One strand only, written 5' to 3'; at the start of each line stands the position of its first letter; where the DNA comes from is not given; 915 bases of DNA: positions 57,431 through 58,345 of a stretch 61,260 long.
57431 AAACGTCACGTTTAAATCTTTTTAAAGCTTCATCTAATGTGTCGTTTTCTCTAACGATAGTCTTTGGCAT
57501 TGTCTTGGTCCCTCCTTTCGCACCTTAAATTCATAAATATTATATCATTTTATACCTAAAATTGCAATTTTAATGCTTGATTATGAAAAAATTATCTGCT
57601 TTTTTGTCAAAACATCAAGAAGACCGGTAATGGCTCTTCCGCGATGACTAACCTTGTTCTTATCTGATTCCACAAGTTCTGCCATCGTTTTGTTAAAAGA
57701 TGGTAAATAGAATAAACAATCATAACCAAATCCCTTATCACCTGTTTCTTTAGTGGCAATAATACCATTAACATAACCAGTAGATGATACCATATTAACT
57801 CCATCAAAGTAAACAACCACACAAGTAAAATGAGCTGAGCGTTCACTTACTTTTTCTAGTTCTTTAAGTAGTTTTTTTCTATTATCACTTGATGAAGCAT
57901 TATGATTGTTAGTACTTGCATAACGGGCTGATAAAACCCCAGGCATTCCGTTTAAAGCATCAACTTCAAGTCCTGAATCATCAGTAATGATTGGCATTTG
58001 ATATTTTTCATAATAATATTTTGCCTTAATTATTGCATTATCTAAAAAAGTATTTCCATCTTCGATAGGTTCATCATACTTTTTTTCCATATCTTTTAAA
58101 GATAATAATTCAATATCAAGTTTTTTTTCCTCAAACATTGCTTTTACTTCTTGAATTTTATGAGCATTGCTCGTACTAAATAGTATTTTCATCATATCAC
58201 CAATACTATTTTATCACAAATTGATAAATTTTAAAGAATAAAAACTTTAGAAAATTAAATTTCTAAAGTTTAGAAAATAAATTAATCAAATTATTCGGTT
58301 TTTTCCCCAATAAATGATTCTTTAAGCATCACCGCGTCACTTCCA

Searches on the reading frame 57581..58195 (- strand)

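Call 63: search_protein_families(library=ncbifam, proteins=[window:57581-58195:-], max_evalue=1e-20)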
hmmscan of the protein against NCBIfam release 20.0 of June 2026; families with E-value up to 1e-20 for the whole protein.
window:57581-58195:- (204 aa): 8 families
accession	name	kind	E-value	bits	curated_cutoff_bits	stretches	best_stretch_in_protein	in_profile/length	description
NF011397.0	PRK14822.1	equivalog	9.9e-59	198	234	1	1-199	1-196/201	XTP/dITP diphosphatase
NF011399.0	PRK14824.1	subfamily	4e-57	192.9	267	1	1-199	2-203/206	putative deoxyribonucleotide triphosphate pyrophosphatase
NF011398.0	PRK14823.1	equivalog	1.1e-54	185.2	272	1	2-198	1-190/191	non-canonical purine NTP diphosphatase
TIGR00042.1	TIGR00042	equivalog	1.6e-52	177.6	145.35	1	3-196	1-183/184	RdgB/HAM1 family non-canonical purine NTP pyrophosphatase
NF011401.0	PRK14826.1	equivalog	8e-42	143.2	268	1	2-196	9-216/226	putative deoxyribonucleotide triphosphate pyrophosphatase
NF011396.0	PRK14821.1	equivalog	5.4e-39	133.6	203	1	2-199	1-183/185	XTP/dITP diphosphatase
NF002698.0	PRK02491.1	equivalog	2.5e-35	122.1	301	1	4-200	130-324/328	nucleoside-triphosphate diphosphatase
NF011400.0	PRK14825.1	equivalog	5e-28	98.2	246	1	2-193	2-191/199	putative deoxyribonucleotide triphosphate pyrophosphatase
